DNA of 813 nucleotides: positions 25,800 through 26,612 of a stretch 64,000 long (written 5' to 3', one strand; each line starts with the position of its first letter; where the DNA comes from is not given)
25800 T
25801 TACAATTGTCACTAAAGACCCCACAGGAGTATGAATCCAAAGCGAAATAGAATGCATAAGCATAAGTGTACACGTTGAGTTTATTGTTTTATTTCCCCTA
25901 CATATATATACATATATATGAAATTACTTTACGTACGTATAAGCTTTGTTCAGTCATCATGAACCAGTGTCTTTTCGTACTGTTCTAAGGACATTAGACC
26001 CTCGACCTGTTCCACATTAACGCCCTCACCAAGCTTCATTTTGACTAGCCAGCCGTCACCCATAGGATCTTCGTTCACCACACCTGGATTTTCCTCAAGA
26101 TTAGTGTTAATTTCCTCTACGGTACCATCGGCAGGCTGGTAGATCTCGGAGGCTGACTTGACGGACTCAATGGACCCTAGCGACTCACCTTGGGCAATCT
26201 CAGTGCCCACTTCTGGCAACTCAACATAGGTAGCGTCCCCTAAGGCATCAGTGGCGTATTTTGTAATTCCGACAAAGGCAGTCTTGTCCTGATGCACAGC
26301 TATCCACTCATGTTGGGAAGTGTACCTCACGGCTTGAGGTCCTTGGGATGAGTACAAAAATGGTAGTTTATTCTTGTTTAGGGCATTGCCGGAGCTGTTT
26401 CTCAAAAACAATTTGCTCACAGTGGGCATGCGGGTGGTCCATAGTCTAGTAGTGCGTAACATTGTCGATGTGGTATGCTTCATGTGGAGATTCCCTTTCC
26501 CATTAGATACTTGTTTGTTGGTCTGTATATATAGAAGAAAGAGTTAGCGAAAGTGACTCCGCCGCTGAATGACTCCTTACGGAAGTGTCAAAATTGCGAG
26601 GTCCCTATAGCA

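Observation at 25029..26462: Divergent pair of BolA-like paralogs (BOL3/BOL1) sharing a 132-bp promoter, immediately next to GCV3 (lipoyl H-protein)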

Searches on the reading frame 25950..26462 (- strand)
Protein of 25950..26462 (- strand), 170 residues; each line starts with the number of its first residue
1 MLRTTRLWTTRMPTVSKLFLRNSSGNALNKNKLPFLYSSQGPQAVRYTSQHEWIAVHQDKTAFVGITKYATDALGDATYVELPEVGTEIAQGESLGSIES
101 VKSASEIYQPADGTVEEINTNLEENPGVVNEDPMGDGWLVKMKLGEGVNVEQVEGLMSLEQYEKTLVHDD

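Call 3: search_protein_families(library=pfam, proteins=[window:25950-26462:-], max_evalue=0.01)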
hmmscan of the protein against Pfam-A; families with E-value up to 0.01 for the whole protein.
window:25950-26462:- (170 aa): 2 families
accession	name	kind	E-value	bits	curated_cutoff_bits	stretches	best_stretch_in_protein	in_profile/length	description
PF01597.25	GCV_H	-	8.2e-48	161.8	22.2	1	46-168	2-121/122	Glycine cleavage H-protein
PF00364.28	Biotin_lipoyl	-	0.00034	20.8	22.1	1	84-121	22-59/73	Biotin-requiring enzyme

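Call 8: find_homologous_proteins(query=window:25953-26462:-, max_evalue=1e-10)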
Query window:25953-26462:- (170 aa): 282 proteins with E <= 1e-10 among 397 candidates; the best 120 are listed.
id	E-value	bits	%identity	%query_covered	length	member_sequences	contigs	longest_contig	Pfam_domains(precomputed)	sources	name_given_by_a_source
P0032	1.8e-105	368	98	100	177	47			PF01597.26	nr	nr:Gcv3p: H-protein subunit of the glycine cleavage system [Saccharomyces cerevisiae]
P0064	8.3e-100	350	92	100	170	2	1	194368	PF01597.26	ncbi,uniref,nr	ncbi:gcv3p [Saccharomyces arboricola H-6]|uniref:Glycine cleavage system H protein n=1 Tax=Saccharom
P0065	1.3e-89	317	91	94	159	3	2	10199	PF01597.26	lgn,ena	-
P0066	3.5e-89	315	90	94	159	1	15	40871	PF01597.26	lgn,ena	-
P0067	1.2e-88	313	91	100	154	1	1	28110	PF01597.26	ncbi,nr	ncbi:glycine decarboxylase subunit H [Saccharomyces cerevisiae]|nr:glycine decarboxylase subunit H [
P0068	2.2e-68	247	90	74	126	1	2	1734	PF01597.26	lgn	-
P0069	1.6e-65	238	97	68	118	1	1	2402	PF01597.26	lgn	-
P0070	2.6e-59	218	63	95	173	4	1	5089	PF01597.26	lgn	-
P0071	8.0e-59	216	63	94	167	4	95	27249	PF01597.26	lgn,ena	-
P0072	3.5e-58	214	63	94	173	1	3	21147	PF01597.26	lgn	-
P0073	4.2e-58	214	61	99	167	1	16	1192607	PF01597.26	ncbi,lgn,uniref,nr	ncbi:LAFE_0D12332g1_1 [Lachancea fermentati]|uniref:Glycine cleavage system H protein n=1 Tax=Lachan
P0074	1.8e-57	212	59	100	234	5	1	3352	PF01597.26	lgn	-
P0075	6.2e-57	210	61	97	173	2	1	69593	PF01597.26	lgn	-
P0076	2.4e-56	208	64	89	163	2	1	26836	PF01597.26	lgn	-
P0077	2.8e-56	208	59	99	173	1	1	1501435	PF01597.26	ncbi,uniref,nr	ncbi:LAMI_0F05336g1_1 [Lachancea mirantina]|uniref:Glycine cleavage system H protein n=1 Tax=Lachanc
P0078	4.1e-56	208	60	95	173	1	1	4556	PF01597.26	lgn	-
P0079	6.6e-56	207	59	85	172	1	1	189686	PF01597.26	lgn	-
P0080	1.1e-55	206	55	100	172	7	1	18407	PF01597.26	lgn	-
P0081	1.4e-55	206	63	90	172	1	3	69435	PF01597.26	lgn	-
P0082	1.5e-55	206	58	99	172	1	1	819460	PF01597.26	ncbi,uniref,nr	ncbi:LAME_0B00870g1_1 [Lachancea meyersii CBS 8951]|uniref:Glycine cleavage system H protein n=1 Tax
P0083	1.6e-55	206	62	94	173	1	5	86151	PF01597.26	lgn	-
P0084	1.8e-55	206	62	92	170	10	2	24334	PF01597.26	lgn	-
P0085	2.1e-55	205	59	100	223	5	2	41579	PF01597.26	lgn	-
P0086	3.3e-55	205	60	91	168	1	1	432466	PF01597.26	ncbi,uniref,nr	ncbi:hypothetical protein TPHA_0N00260 [Tetrapisispora phaffii CBS 4417]|uniref:Glycine cleavage sys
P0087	3.8e-55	204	57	99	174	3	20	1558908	PF01597.26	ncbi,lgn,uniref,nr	ncbi:Glycine cleavage system H protein [Lachancea thermotolerans]|uniref:Glycine cleavage system H p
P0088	5.0e-55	204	58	98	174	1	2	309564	PF01597.26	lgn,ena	-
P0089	6.1e-55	204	56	100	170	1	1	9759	PF01597.26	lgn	-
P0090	8.5e-55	203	57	98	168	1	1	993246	PF01597.26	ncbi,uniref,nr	ncbi:glycine decarboxylase subunit H KNAG_0D05050 [Huiozyma naganishii CBS 8797]|uniref:Glycine clea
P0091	9.7e-55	203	60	92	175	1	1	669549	PF01597.26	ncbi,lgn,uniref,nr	ncbi:unnamed protein product [Kluyveromyces dobzhanskii CBS 2104]|uniref:Glycine cleavage system H p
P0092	9.7e-55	203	61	91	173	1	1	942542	PF01597.26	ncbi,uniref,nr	ncbi:hypothetical protein HG536_0F04450 [Torulaspora globosa]|uniref:Glycine cleavage system H prote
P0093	1.1e-54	203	57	99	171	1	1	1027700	PF01597.26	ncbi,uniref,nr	ncbi:LANO_0C00980g1_1 [Lachancea nothofagi CBS 11611]|uniref:Glycine cleavage system H protein n=1 T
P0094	1.2e-54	203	60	95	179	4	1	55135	PF01597.26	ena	-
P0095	1.2e-54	203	61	91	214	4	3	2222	PF01597.26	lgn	-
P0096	1.3e-54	203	63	92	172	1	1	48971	PF01597.26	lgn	-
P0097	1.8e-54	202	56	100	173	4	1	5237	PF01597.26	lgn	-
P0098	1.9e-54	202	58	91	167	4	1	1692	PF01597.26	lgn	-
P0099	2.1e-54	202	60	99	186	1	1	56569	PF01597.26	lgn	-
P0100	2.6e-54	202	58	92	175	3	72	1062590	PF01597.26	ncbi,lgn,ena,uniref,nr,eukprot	ncbi:glycine decarboxylase subunit H [Kluyveromyces lactis]|uniref:Glycine cleavage system H protein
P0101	2.8e-54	202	58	91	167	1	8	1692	PF01597.26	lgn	-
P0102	3.4e-54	201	57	94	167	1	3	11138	PF01597.26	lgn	-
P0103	4.9e-54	201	62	90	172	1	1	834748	PF01597.26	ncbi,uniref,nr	ncbi:LADA_0A08570g1_1 [Lachancea dasiensis]|uniref:Glycine cleavage system H protein n=1 Tax=Lachanc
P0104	6.0e-54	201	58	91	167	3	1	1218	PF01597.26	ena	-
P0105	9.0e-54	200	54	100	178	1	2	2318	PF01597.26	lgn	-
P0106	1.4e-53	199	59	96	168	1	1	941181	PF01597.26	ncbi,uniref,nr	ncbi:hypothetical protein HG537_0F04910 [Torulaspora globosa]|uniref:Glycine cleavage system H prote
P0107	1.8e-53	199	56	99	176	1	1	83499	PF01597.26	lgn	-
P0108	2.3e-53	199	56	99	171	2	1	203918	PF01597.26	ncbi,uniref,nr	ncbi:glycine decarboxylase subunit H LALA0_S14e01222g [Lachancea lanzarotensis]|uniref:Glycine cleav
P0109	3.8e-53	198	56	100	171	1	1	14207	PF01597.26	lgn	-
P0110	7.1e-53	197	54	99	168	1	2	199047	PF01597.26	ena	-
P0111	1.2e-52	196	57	99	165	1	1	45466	PF01597.26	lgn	-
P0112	1.2e-52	196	54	100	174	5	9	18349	PF01597.26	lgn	-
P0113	3.1e-52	195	59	87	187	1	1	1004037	PF01597.26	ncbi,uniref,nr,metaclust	ncbi:glycine decarboxylase subunit H NDAI_0H01930 [Naumovozyma dairenensis CBS 421]|uniref:Glycine c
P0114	4.4e-51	191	57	97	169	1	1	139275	PF01597.26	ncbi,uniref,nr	ncbi:hypothetical protein Kpol_538p38 [Vanderwaltozyma polyspora DSM 70294]|uniref:Glycine cleavage 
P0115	4.5e-51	191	54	99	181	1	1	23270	PF01597.26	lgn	-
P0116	2.2e-50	189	58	88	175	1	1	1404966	PF01597.26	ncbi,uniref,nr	ncbi:HDL190Wp [Eremothecium sinecaudum]|uniref:Glycine cleavage system H protein n=1 Tax=Eremotheciu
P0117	3.4e-50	188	54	99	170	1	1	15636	PF01597.26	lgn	-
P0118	1.2e-49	187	59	85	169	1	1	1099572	PF01597.26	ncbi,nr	ncbi:AaceriADR396Wp [[Ashbya] aceris (nom. inval.)]|nr:AaceriADR396Wp [[Ashbya] aceris (nom. inval.)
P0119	1.1e-48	183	52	98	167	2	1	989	PF01597.26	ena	-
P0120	9.3e-48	180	57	89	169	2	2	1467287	PF01597.26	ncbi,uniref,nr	ncbi:ADR396Wp [Eremothecium gossypii ATCC 10895]|uniref:Glycine cleavage system H protein n=1 Tax=Er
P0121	1.2e-47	180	52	98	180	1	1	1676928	PF01597.26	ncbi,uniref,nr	ncbi:glycine decarboxylase subunit H SCDLUD_003347 [Saccharomycodes ludwigii]|uniref:glycine decarbo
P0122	1.8e-47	180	52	100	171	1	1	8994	PF01597.26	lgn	-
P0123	3.6e-47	179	54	95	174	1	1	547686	PF01597.26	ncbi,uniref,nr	ncbi:hypothetical protein KAFR_0K00450 [Kazachstania africana CBS 2517]|uniref:Glycine cleavage syst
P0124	4.0e-47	178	54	87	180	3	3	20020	PF01597.26,PF00364.29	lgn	-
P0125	9.0e-47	177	50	98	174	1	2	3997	PF01597.26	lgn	-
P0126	9.8e-47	177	49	96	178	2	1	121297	PF01597.26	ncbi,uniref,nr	ncbi:glycine cleavage system H protein, mitochondrial [[Candida] railenensis]|uniref:Glycine cleavag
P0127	1.2e-46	177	54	98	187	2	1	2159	PF01597.26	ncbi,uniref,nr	ncbi:unnamed protein product [Ambrosiozyma monospora]|uniref:Unnamed protein product n=1 Tax=Ambrosi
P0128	1.2e-46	177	55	91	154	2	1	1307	PF01597.26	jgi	jgi:glycine cleavage system H protein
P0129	3.2e-46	175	52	98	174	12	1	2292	PF01597.26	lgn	-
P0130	5.8e-46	175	52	86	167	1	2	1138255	PF01597.26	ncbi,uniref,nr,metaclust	ncbi:glycine cleavage system H-protein subunit [Yamadazyma tenuis]|uniref:Glycine cleavage system H 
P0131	2.5e-45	173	49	98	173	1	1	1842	PF01597.26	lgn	-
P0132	6.4e-45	171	49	98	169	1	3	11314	PF01597.26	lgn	-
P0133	8.7e-45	171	47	99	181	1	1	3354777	PF01597.26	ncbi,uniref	ncbi:H-protein subunit of glycine cleavage system [Scheffersomyces amazonensis]|uniref:H-protein sub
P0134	9.7e-45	171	53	95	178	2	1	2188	PF01597.26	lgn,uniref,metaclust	uniref:Glycine cleavage system H protein n=1 Tax=Blastobotrys adeninivorans TaxID=409370 RepID=A0A06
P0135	1.0e-44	171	52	89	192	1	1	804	PF01597.26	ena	-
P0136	1.1e-44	171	48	98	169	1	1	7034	PF01597.26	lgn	-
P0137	3.8e-44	169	53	88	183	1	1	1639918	PF01597.26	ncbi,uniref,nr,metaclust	ncbi:unnamed protein product [Kuraishia capsulata CBS 1993]|uniref:Glycine cleavage system H protein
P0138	6.1e-44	168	55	85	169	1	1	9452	PF01597.26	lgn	-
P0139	2.1e-43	166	48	95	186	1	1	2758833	PF01597.26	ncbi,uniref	ncbi:H-protein subunit of glycine cleavage system [Scheffersomyces coipomensis]|uniref:H-protein sub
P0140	2.1e-43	166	53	85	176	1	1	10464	PF01597.26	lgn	-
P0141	2.8e-43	166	53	89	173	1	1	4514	PF01597.26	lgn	-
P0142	3.3e-43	166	49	98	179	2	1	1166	PF01597.26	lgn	-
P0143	3.4e-43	166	51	99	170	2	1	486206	PF01597.26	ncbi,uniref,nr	ncbi:CYFA0S08e04940g1_1 [Cyberlindnera fabianii]|uniref:Glycine cleavage system H protein n=1 Tax=Cy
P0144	3.5e-43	166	48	99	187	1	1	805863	PF01597.26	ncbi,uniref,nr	ncbi:glycine decarboxylase subunit H [Saccharomycopsis crataegensis]|uniref:Glycine cleavage system 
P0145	3.6e-43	166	50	94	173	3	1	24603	PF01597.26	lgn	-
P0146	3.9e-43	165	52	98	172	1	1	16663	PF01597.26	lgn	-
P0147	4.8e-43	165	53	85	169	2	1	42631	PF01597.26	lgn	-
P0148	6.2e-43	165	49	85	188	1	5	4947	PF01597.26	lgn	-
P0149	8.7e-43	164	53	86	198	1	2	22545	PF01597.26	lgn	-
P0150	1.1e-42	164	52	86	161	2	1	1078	PF01597.26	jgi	jgi:glycine cleavage system H protein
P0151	1.1e-42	164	50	95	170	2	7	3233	PF01597.26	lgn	-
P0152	2.1e-42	163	53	87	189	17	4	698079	PF01597.26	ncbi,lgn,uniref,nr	ncbi:hypothetical protein HII12_000776 [Brettanomyces bruxellensis]|uniref:Glycine cleavage system H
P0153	3.1e-42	163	48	98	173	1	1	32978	PF01597.26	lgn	-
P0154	4.9e-42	162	50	93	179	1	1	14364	PF01597.26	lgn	-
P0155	5.9e-42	162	53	85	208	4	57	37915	PF01597.26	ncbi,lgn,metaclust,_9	metaclust:\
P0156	6.4e-42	161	49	96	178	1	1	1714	PF01597.26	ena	-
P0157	6.8e-42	161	53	83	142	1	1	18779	PF01597.26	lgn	-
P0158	1.4e-41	160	49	99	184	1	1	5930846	PF01597.26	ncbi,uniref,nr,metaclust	ncbi:glycine decarboxylase subunit H [Sugiyamaella lignohabitans]|uniref:Glycine cleavage system H p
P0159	1.7e-41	160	50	98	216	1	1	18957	PF01597.26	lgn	-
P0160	2.0e-41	160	51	87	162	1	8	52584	PF01597.26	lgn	-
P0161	2.5e-41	160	51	92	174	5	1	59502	PF01597.26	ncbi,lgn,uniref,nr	ncbi:hypothetical protein TRICI_002925 [Trichomonascus ciferrii]|uniref:Glycine cleavage system H pr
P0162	2.9e-41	159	49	96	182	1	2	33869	PF01597.26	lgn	-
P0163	5.2e-41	159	48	94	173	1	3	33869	PF13375.13,PF01597.26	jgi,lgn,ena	-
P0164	7.0e-41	158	51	95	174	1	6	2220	PF01597.26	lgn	-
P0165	7.9e-41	158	50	87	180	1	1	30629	PF01597.26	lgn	-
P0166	1.4e-40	157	58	73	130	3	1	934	PF01597.26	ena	-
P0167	1.5e-40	157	49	98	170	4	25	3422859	PF01597.26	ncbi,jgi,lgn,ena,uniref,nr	ncbi:CIC11C00000000106 [Sungouiella intermedia]|uniref:Glycine cleavage system H protein n=1 Tax=Sun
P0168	1.5e-40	157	53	89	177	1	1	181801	PF01597.26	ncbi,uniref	ncbi:glycine cleavage system H protein, mitochondrial [Trichomonascus vanleenenianus]|uniref:glycine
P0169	2.0e-40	157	53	86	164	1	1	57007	PF01597.26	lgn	-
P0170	2.0e-40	157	51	87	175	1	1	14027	PF01597.26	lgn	-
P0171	2.3e-40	156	49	98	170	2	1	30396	PF01597.26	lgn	-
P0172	2.4e-40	156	48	99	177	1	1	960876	PF01597.26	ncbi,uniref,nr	ncbi:glycine cleavage system H protein [Nadsonia fulvescens var. elongata DSM 6958]|uniref:Glycine c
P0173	2.6e-40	156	47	99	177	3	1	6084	PF01597.26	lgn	-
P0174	2.7e-40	156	52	88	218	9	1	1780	PF01597.26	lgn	-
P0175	2.8e-40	156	50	91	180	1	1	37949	PF01597.26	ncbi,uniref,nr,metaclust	ncbi:hypothetical protein PACTADRAFT_52132 [Pachysolen tannophilus NRRL Y-2460]|uniref:Glycine cleav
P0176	2.8e-40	156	46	93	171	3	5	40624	PF01597.26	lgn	-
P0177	2.9e-40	156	50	98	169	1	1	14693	PF01597.26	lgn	-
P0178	2.9e-40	156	53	86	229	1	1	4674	PF01597.26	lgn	-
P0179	3.6e-40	156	53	85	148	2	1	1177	PF01597.26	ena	-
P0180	3.8e-40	156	47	98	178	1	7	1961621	PF01597.26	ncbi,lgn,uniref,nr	ncbi:hypothetical protein FT663_04951 [Candidozyma haemuli var. vulneris]|uniref:Glycine cleavage sy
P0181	5.9e-40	155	48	98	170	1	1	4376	PF01597.26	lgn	-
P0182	6.5e-40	155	47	98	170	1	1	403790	PF01597.26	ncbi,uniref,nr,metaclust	ncbi:glycine cleavage system H protein [Metschnikowia bicuspidata var. bicuspidata NRRL YB-4993]|uni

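Call 9: find_encoding_contigs(protein=P0100, flank=8000, max_places=1)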
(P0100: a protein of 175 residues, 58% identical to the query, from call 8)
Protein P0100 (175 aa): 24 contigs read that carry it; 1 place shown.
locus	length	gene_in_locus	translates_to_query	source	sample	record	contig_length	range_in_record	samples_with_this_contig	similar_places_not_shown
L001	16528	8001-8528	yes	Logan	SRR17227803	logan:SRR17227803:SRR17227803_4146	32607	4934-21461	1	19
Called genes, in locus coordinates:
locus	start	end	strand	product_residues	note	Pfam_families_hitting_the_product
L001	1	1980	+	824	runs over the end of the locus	PF11935:SYMPK_PTA1_N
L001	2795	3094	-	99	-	-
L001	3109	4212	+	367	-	PF00536:SAM_1 (faint), PF07647:SAM_2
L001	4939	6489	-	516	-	PF00233:PDEase_I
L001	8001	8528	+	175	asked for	PF01597:GCV_H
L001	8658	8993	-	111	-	PF01722:BolA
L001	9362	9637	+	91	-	PF01722:BolA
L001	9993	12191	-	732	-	PF00076:RRM_1, PF08662:eIF2A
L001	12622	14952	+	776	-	-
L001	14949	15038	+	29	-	-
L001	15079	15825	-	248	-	PF00227:Proteasome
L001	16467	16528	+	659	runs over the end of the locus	PF00071:Ras, PF01926:MMR_HSR1 (faint), PF08477:Roc, PF00036:EF-hand_1 (faint), PF08356:EF_assoc_2, PF08355:EF_assoc_1, PF00071:Ras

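Call 10: find_encoding_contigs(protein=P0120, flank=8000, max_places=1)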
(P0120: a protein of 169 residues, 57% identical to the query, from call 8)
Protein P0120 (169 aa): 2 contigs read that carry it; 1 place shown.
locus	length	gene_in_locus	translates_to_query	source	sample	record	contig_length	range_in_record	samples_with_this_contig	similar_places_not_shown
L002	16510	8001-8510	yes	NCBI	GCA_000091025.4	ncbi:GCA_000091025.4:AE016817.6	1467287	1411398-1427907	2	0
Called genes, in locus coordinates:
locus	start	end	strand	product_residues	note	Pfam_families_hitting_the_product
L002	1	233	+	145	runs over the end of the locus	PF00125:Histone, PF00808:CBFD_NFYB_HMF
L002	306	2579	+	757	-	PF11935:SYMPK_PTA1_N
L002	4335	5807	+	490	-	PF00536:SAM_1 (weak), PF07647:SAM_2 (weak)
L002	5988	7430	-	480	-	PF00233:PDEase_I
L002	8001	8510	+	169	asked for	PF01597:GCV_H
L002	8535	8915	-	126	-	PF01722:BolA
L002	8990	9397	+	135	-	PF01722:BolA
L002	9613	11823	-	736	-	PF00076:RRM_1, PF25174:Beta-prop_THOC3 (faint), PF08662:eIF2A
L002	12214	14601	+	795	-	-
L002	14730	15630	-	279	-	PF10584:Proteasome_A_N, PF00227:Proteasome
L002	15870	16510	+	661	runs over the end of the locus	PF00071:Ras, PF00350:Dynamin_N (faint), PF01926:MMR_HSR1 (faint), PF08477:Roc (weak), PF00036:EF-hand_1 (faint), PF08356:EF_assoc_2, PF08355:EF_assoc_1, PF00071:Ras, +2 more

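Call 11: find_encoding_contigs(protein=P0087, flank=8000, max_places=1)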
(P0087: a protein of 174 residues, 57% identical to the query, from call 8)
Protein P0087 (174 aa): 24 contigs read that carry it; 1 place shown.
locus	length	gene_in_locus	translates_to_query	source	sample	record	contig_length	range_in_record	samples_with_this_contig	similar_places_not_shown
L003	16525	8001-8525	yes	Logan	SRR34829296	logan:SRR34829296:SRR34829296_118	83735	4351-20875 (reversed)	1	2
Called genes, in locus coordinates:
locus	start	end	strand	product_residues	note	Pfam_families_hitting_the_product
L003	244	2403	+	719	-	PF11935:SYMPK_PTA1_N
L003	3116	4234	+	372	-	PF00536:SAM_1 (weak), PF07647:SAM_2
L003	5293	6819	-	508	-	PF00233:PDEase_I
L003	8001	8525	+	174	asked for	PF01597:GCV_H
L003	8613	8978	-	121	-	PF01722:BolA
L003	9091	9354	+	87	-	PF01722:BolA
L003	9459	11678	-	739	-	PF00076:RRM_1, PF08662:eIF2A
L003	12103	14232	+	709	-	-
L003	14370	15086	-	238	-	PF00227:Proteasome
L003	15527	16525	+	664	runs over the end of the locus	PF00071:Ras, PF01926:MMR_HSR1 (faint), PF08477:Roc (faint), PF00036:EF-hand_1 (faint), PF13499:EF-hand_7 (faint), PF08356:EF_assoc_2, PF08355:EF_assoc_1, PF00071:Ras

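Call 12: find_encoding_contigs(protein=P0092, flank=8000, max_places=1)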
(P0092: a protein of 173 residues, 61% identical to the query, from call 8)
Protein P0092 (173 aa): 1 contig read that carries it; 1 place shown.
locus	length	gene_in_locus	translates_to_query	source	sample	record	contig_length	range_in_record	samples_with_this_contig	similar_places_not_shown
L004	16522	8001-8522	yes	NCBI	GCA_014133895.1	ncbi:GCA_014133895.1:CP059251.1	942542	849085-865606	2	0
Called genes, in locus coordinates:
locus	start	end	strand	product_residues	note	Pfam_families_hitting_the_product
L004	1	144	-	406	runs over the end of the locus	PF13850:ERGIC_N, PF07970:COPIIcoated_ERV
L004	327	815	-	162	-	PF00787:PX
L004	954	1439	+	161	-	PF00125:Histone, PF00808:CBFD_NFYB_HMF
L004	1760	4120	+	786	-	PF11935:SYMPK_PTA1_N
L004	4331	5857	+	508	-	PF00536:SAM_1 (weak), PF07647:SAM_2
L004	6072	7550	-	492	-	PF00233:PDEase_I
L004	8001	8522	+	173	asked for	PF01597:GCV_H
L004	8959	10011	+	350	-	PF00724:Oxidored_FMN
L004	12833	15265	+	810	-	PF02892:zf-BED (weak), PF27041:ZBED1_RNase-like (faint), PF05699:Dimer_Tnp_hAT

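Call 13: find_encoding_contigs(protein=P0121, flank=8000, max_places=1)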
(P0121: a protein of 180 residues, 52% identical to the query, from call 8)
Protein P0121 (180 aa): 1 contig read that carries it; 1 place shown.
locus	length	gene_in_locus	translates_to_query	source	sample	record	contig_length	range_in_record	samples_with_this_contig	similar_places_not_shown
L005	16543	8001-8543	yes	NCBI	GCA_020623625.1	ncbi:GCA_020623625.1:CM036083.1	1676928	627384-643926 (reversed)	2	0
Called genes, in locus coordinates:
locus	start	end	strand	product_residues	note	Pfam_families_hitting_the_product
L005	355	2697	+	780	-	PF11935:SYMPK_PTA1_N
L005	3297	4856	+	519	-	PF07647:SAM_2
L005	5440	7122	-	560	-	PF00233:PDEase_I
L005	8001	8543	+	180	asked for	PF01597:GCV_H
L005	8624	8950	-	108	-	PF01722:BolA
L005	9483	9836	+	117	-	PF01722:BolA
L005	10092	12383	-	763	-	PF00076:RRM_1, PF08662:eIF2A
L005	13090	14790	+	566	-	-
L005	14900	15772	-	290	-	PF10584:Proteasome_A_N, PF00227:Proteasome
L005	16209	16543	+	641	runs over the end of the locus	PF00071:Ras, PF08477:Roc (weak), PF00009:GTP_EFTU (faint), PF13405:EF-hand_6 (faint), PF13499:EF-hand_7 (faint), PF08356:EF_assoc_2, PF08355:EF_assoc_1, PF00071:Ras (weak), +1 more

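Call 14: find_encoding_contigs(protein=P0143, flank=8000, max_places=1)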
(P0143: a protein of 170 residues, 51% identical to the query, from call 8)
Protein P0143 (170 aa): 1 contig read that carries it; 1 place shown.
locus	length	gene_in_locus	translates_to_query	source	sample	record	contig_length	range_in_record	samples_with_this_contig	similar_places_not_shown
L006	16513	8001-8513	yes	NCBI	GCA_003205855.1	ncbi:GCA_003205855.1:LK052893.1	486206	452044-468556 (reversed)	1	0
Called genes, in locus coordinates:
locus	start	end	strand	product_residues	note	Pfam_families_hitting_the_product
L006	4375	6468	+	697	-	PF01285:TEA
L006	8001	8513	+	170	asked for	PF01597:GCV_H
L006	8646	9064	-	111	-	PF01722:BolA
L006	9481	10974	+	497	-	PF01266:DAO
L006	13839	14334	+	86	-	PF00957:Synaptobrevin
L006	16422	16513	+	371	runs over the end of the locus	PF03951:Gln-synt_N, PF00120:Gln-synt_C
